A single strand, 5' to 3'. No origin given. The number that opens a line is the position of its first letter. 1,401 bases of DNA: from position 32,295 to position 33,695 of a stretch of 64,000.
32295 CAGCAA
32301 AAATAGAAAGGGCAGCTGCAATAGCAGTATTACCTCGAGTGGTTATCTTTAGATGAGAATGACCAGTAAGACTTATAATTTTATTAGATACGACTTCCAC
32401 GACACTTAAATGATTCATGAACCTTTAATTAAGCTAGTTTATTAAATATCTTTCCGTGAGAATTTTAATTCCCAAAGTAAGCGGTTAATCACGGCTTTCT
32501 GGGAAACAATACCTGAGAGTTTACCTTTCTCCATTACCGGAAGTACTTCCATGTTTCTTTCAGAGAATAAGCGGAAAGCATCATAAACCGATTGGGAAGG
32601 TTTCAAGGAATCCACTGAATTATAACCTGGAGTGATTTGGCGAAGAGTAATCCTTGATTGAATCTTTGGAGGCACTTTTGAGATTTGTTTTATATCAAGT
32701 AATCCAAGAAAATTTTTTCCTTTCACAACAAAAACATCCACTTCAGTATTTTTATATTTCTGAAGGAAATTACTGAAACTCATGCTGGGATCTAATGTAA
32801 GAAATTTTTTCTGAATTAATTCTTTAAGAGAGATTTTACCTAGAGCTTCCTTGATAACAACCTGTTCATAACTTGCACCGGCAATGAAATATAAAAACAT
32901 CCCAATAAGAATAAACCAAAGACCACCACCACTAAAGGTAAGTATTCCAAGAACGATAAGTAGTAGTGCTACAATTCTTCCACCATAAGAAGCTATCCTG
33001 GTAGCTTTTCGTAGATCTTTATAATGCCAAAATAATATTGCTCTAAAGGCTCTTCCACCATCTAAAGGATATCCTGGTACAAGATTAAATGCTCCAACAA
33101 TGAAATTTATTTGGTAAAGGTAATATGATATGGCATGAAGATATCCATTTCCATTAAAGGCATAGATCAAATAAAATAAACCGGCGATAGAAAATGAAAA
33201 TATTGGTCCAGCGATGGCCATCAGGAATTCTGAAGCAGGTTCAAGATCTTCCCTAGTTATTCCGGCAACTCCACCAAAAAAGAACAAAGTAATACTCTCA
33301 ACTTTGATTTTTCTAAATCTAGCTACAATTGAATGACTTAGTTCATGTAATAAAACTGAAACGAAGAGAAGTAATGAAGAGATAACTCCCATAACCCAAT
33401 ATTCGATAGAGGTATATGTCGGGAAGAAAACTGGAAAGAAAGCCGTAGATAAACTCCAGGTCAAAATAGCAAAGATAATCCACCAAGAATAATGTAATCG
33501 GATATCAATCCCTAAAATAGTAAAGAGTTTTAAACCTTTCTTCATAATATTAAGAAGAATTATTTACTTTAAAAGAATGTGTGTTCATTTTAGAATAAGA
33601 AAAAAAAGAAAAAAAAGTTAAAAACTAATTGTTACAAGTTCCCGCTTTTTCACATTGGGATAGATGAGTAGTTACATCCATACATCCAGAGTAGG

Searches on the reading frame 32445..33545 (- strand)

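Call 73: search_protein_families(library=pfam, proteins=[window:32445-33545:-], max_evalue=0.001)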
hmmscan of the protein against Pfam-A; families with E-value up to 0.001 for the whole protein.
window:32445-33545:- (367 aa): 3 families
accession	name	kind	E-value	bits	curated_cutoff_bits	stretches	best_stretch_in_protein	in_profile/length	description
PF02163.28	Peptidase_M50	-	9.7e-21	74.6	27.2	2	58-130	4-103/221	Peptidase family M50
PF00571.33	CBS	-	1e-11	45.4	24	1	313-356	11-55/57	CBS domain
PF13398.12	Peptidase_M50B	-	3.7e-05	24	26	1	51-139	12-99/201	Peptidase M50B-like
